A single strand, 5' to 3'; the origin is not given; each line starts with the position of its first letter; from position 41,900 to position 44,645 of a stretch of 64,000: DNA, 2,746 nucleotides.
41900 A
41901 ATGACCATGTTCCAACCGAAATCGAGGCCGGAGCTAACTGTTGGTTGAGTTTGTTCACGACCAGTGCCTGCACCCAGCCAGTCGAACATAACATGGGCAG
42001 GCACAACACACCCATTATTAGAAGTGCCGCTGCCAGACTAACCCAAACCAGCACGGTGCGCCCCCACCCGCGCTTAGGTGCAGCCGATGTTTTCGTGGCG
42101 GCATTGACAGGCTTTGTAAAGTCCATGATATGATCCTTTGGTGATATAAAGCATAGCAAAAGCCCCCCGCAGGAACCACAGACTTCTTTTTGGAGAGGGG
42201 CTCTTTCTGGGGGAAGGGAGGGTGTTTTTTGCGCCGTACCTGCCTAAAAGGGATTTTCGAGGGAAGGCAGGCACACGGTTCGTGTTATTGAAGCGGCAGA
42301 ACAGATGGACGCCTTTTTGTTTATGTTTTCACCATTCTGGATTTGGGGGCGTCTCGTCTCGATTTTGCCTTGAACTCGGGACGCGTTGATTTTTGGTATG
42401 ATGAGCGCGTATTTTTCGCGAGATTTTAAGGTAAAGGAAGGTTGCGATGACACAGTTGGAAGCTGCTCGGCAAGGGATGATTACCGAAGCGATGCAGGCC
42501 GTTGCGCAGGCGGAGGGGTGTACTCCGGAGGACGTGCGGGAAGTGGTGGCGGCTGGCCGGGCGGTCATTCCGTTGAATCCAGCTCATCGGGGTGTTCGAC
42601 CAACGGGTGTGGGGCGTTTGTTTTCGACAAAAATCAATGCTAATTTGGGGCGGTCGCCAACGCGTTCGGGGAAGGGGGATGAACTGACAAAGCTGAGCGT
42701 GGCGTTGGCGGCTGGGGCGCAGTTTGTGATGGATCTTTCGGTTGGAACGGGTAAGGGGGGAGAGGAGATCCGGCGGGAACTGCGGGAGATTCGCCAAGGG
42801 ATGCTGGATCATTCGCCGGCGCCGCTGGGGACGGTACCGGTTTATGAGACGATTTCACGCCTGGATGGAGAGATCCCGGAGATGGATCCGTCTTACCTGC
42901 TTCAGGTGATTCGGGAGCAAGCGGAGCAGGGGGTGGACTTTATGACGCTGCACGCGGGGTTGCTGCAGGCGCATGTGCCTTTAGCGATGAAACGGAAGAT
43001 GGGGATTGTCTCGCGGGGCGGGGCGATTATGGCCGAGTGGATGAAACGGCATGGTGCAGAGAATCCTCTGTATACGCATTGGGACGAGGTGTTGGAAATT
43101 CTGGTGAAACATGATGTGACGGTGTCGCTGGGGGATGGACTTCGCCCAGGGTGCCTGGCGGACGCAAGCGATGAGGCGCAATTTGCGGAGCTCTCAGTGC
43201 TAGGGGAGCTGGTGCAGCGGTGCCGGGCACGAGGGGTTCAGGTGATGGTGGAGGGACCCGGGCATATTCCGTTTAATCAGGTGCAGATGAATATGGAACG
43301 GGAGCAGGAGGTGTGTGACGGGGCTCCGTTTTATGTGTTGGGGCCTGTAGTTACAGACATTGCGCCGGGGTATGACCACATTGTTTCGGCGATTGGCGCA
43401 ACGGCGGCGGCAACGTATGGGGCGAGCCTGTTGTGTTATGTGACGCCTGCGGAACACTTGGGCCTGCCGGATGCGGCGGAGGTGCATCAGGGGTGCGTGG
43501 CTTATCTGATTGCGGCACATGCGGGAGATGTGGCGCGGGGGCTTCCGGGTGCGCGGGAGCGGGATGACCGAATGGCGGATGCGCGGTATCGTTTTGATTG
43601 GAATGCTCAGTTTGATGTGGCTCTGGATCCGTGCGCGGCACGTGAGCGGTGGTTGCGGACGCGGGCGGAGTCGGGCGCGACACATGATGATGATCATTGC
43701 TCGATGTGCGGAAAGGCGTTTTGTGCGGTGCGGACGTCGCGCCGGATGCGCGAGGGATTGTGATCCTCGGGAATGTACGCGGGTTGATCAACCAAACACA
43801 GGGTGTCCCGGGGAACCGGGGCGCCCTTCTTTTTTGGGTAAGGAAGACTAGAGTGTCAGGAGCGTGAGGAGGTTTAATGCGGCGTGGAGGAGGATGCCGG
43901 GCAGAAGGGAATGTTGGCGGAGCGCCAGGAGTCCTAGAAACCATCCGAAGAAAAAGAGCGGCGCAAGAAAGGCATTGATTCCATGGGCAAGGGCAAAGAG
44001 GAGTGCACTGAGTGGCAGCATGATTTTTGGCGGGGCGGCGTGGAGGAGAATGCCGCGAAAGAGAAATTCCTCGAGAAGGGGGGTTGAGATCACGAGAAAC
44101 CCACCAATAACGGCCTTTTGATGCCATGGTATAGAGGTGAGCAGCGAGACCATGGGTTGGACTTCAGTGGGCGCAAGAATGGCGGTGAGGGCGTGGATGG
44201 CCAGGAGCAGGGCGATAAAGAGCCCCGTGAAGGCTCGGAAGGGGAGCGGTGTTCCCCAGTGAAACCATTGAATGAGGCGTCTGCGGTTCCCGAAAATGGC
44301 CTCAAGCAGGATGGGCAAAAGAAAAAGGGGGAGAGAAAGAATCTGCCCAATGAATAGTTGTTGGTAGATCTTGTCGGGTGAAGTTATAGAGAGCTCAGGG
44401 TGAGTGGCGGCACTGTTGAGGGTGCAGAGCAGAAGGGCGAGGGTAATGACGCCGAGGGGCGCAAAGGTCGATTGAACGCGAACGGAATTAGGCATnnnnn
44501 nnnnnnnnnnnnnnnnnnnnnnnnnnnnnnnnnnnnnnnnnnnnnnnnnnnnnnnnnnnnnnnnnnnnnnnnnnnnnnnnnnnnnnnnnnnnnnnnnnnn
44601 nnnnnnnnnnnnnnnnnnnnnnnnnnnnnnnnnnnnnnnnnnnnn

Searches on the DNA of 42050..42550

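Call 44: search_rna_families(source=window, start=42050, end=42550, threshold=evalue, max_evalue=1)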
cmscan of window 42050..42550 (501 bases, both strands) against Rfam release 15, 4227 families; matches with E-value up to 1: 0.
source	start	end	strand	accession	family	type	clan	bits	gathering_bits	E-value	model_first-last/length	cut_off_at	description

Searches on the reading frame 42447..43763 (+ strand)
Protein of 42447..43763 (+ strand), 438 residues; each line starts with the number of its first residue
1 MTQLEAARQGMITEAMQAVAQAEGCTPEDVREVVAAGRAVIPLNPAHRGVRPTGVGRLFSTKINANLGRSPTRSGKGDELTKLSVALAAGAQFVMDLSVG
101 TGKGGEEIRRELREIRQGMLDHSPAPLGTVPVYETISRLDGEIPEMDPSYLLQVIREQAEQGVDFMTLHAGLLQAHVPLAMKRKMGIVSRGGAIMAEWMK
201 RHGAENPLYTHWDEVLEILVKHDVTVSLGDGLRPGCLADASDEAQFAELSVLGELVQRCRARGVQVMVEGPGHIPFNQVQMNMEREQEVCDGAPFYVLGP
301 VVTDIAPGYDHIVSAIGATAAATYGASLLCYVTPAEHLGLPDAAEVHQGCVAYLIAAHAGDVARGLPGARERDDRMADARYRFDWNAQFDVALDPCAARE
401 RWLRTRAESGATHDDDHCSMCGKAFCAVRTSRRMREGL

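Call 3: search_protein_families(library=pfam, proteins=[window:42447-43763:+], max_evalue=0.01)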
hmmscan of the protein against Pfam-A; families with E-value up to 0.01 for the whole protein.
window:42447-43763:+ (438 aa): 1 family
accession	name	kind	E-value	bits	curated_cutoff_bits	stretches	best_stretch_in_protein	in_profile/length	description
PF01964.24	ThiC_Rad_SAM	-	2.6e-170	567.2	25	1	2-431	1-418/420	Radical SAM ThiC family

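Call 4: search_protein_families(library=ncbifam, proteins=[window:42447-43763:+], max_evalue=0.01)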
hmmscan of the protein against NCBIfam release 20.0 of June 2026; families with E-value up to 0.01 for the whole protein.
window:42447-43763:+ (438 aa): 4 families
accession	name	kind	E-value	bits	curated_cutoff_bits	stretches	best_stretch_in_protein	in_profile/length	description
NF009895.0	PRK13352.1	equivalog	9.4e-178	591.3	410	1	1-435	2-421/430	phosphomethylpyrimidine synthase ThiC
TIGR00190.1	thiC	equivalog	3e-170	566.6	460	1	1-435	1-422/423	phosphomethylpyrimidine synthase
NF006763.1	PRK09284.1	equivalog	4.6e-162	540.4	650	1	13-435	153-564/564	phosphomethylpyrimidine synthase ThiC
TIGR04386.1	ThiC_like_1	exception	1.1e-130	436.2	700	1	2-431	1-420/426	B12 lower ligand biosynthesis ThiC-like protein BzaB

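Call 45: search_protein_families(library=padloc, proteins=[window:42447-43763:+], max_evalue=0.001)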
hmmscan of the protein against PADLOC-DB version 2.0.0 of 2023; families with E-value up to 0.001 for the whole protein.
window:42447-43763:+ (438 aa): 0 families

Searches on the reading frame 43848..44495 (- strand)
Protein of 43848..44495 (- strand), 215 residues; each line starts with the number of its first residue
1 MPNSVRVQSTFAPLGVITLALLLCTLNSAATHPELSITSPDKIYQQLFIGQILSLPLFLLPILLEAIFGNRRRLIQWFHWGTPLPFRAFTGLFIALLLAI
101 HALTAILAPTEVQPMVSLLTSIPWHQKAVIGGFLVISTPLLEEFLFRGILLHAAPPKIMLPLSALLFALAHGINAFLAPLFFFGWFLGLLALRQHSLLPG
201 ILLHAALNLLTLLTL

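Call 3: search_protein_families(library=pfam, proteins=[window:43848-44495:-], max_evalue=0.01)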
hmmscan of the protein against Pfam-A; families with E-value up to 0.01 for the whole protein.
window:43848-44495:- (215 aa): 1 family
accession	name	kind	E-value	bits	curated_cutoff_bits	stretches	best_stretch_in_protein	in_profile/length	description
PF02517.21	Rce1-like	-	4.2e-15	56.3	22.4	1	128-210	5-93/93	Type II CAAX prenyl endopeptidase Rce1-like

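Call 4: search_protein_families(library=ncbifam, proteins=[window:43848-44495:-], max_evalue=0.01)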
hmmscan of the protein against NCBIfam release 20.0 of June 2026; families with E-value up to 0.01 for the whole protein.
window:43848-44495:- (215 aa): 4 families
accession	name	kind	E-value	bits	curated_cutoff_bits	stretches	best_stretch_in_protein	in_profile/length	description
NF041647.1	ABC_perm_CPBP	equivalog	1.5e-11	43.8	435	1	40-213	449-632/636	ABC transporter permease subunit/CPBP intramembrane protease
NF040589.1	CPBP_Synerg_MrtS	equivalog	2.7e-05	24.5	130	1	92-209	41-161/170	Synerg-CTERM system glutamic-type intramembrane protease MrtS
NF033192.3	CPBP_JDVT_MrtJ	equivalog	4e-05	24.2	75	1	133-213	3-97/98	JDVT-CTERM system glutamic-type intramembrane protease MrtJ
NF040914.1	Mrt_core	domain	0.0034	17.4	100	0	158-213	45-103/108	myxosortase family intramembrane protease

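Call 5: search_protein_families(library=padloc, proteins=[window:43848-44495:-], max_evalue=0.1)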
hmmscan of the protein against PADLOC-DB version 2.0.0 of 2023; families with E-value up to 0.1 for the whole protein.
window:43848-44495:- (215 aa): 0 families

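Call 16: find_homologous_proteins(query=window:43848-44495:-, max_evalue=0.001)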
Query window:43848-44495:- (215 aa): 11 proteins with E <= 0.001 among 3038 candidates.
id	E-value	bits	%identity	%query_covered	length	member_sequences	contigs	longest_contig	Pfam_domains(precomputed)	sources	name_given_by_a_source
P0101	2.2e-128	445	100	100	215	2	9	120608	PF02517.22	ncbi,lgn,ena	-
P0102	4.9e-35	140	45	94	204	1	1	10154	PF02517.22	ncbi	-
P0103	2.3e-33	134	44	92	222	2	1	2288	PF02517.22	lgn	-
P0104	1.8e-19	89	36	89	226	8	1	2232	PF02517.22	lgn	-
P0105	1.8e-7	49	40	53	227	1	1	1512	PF02517.22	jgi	jgi:membrane protease YdiL (CAAX protease family)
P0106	5.0e-5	41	39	48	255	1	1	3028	PF02517.22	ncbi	ncbi:MAG: CPBP family intramembrane glutamic endopeptidase [Opitutales bacterium]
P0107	1.3e-4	40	38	46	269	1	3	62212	PF02517.22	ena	-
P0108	1.8e-4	40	40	41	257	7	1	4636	PF02517.22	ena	-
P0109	3.6e-4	39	49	33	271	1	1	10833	PF02517.22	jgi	jgi:membrane protease YdiL (CAAX protease family)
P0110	4.1e-4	38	47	38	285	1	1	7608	PF02517.22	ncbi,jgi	jgi:membrane protease YdiL (CAAX protease family)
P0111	9.4e-4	37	36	26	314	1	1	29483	PF02517.22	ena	-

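Call 17: find_encoding_contigs(protein=P0101, flank=10000, max_places=4)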
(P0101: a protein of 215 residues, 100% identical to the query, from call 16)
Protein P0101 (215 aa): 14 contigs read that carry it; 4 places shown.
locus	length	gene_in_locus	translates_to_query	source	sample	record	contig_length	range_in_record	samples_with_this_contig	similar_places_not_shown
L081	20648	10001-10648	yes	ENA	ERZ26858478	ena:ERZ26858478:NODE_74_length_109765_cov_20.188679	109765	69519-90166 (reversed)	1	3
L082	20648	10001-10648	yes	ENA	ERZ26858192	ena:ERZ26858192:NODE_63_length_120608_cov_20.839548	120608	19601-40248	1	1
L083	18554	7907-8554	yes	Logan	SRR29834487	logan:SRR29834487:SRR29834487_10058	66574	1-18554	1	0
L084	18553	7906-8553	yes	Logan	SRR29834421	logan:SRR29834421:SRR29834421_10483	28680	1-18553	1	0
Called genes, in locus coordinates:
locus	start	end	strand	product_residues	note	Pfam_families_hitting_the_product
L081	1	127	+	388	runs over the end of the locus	PF00389:2-Hacid_dh, PF02826:2-Hacid_dh_C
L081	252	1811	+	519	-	PF22422:MGH1-like_GH, PF01204:Trehalase, PF03200:Glyco_hydro_63 (weak)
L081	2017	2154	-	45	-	-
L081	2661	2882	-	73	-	-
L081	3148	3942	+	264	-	-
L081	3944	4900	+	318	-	PF01544:CorA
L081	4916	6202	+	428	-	PF11013:DUF2851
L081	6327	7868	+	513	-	PF00884:Sulfatase, PF16347:SGSH_C (weak)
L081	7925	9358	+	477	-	PF24316:Tli3 (faint), PF13859:BNR_3, PF13088:BNR_2, PF02012:BNR (faint)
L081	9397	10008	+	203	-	PF00929:RNase_T (faint)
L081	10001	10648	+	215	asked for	PF02517:Rce1-like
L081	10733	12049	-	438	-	PF01964:ThiC_Rad_SAM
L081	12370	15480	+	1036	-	-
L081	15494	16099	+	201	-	-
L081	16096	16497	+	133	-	-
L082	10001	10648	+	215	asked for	PF02517:Rce1-like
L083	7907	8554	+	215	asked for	PF02517:Rce1-like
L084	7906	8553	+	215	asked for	PF02517:Rce1-like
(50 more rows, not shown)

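Call 66: list_cluster_members(proteins=[P0101, P0112])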
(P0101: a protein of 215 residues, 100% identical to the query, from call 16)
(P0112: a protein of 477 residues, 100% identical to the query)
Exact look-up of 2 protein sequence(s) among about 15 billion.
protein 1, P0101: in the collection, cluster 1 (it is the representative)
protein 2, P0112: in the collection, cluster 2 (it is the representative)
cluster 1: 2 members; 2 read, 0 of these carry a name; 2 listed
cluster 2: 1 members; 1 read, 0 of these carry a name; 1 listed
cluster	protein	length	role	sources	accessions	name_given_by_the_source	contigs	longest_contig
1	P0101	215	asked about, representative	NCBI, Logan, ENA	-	-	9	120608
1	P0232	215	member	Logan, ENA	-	-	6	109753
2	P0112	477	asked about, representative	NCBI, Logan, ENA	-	-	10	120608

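Call 67: predict_structure(alignment_id=A6)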
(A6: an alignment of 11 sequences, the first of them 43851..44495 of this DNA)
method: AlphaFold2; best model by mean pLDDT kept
length: 215 residues; sequences in the alignment: 11
mean_pLDDT: 82.3   pTM: 0.79
mean pLDDT of the five models: 82.3, 80.6, 78.5, 77.3, 76.7
residues with pLDDT >= 90: 74; 70-90: 104; 50-70: 33; < 50: 4
segments of 3 or more residues with pLDDT < 50: 1-4
pLDDT, mean of each block of 10 residues (from residue 1): 55 90 83 67 84 87 89 81 68 72 63 72 89 91 94 94 95 83 93 91 90 79
secondary structure, 60 per line:
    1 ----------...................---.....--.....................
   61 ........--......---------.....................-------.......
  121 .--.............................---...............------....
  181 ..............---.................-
elements in order: H11-29 H33-37 H40-68 H71-76 H86-106 H114-121 H124-152 H156-170 H177-194 H198-214

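Call 69: fold_search(model_id=the predicted structure, library=pdb)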
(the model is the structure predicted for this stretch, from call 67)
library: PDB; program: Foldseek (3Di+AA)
matches with E <= 10: 23; with E <= 0.001: 0
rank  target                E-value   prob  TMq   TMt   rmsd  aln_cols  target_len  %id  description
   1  6u0o_A                6.9e-01  0.54  0.42  0.38   7.4       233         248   14  Crystal structure of a peptidoglycan release complex, SagB-SpdC, in lipidic cubic phase (released 2020-09-23)
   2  5a63_C                3.4e+00  0.04  0.19  0.17  19.1       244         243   14  Cryo-EM structure of the human gamma-secretase complex at 3.4 angstrom resolution. (released 2015-08-05)
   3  9uc4                  3.5e+00  0.05  0.21  0.20  23.5       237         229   14  Crystal structure of voltage-gated sodium channel NavAb N49K/S178T/T206A mutant (released 2026-02-18)
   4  9div_C                4.3e+00  0.06  0.16  0.21  16.4       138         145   18  The crystal structure of de novo designed ChuA binding protein C8 (released 2025-05-21)
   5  5f3p_B                5.7e+00  0.05  0.19  0.21  14.8       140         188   18  Crystal structure of a noncanonical Dicer protein from Entamoeba histolytica (released 2017-02-08)
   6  4mw3_A                6.0e+00  0.03  0.21  0.20  23.4       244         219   14  Structural Basis for Ca2+ Selectivity of a Voltage-gated Calcium Channel (released 2013-11-27)
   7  9div_B                6.3e+00  0.03  0.13  0.18  16.7       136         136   18  The crystal structure of de novo designed ChuA binding protein C8 (released 2025-05-21)
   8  1y5f_B                6.6e+00  0.02  0.14  0.18  13.7       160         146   16  T-To-T(High) quaternary transitions in human hemoglobin: betaL96A deoxy low-salt (1 test set) (released 2004-12-14)
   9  1y7z_B                6.6e+00  0.02  0.14  0.18  13.7       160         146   16  T-To-T(High) quaternary transitions in human hemoglobin: betaN108A deoxy low-salt (1 test set) (released 2004-12-21)
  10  7ar4_AAA              7.2e+00  0.03  0.14  0.07  14.5       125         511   18  Crystal structure of beta-catenin in complex with cyclic peptide inhibitor (released 2021-04-07)
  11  9div_A                7.6e+00  0.04  0.16  0.23  16.1       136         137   18  The crystal structure of de novo designed ChuA binding protein C8 (released 2025-05-21)
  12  6rv2_B                7.6e+00  0.02  0.17  0.15  20.9       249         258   16  Crystal structure of the human two pore domain potassium ion channel TASK-1 (K2P3.1) in a closed conformation (released 2019-08-07)
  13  6pe4_H                7.6e+00  0.02  0.15  0.19  21.7       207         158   15  Yeast Vo motor in complex with 1 VopQ molecule (released 2020-05-20)
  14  4eva_C                8.0e+00  0.02  0.14  0.08  14.7       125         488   18  Crystal Structure of Mouse Catenin beta-59 in 5.6M urea (released 2013-05-01)
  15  8y0g                  8.0e+00  0.02  0.14  0.07  14.6       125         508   18  Human beta-catenin crystal structure (released 2024-03-13)
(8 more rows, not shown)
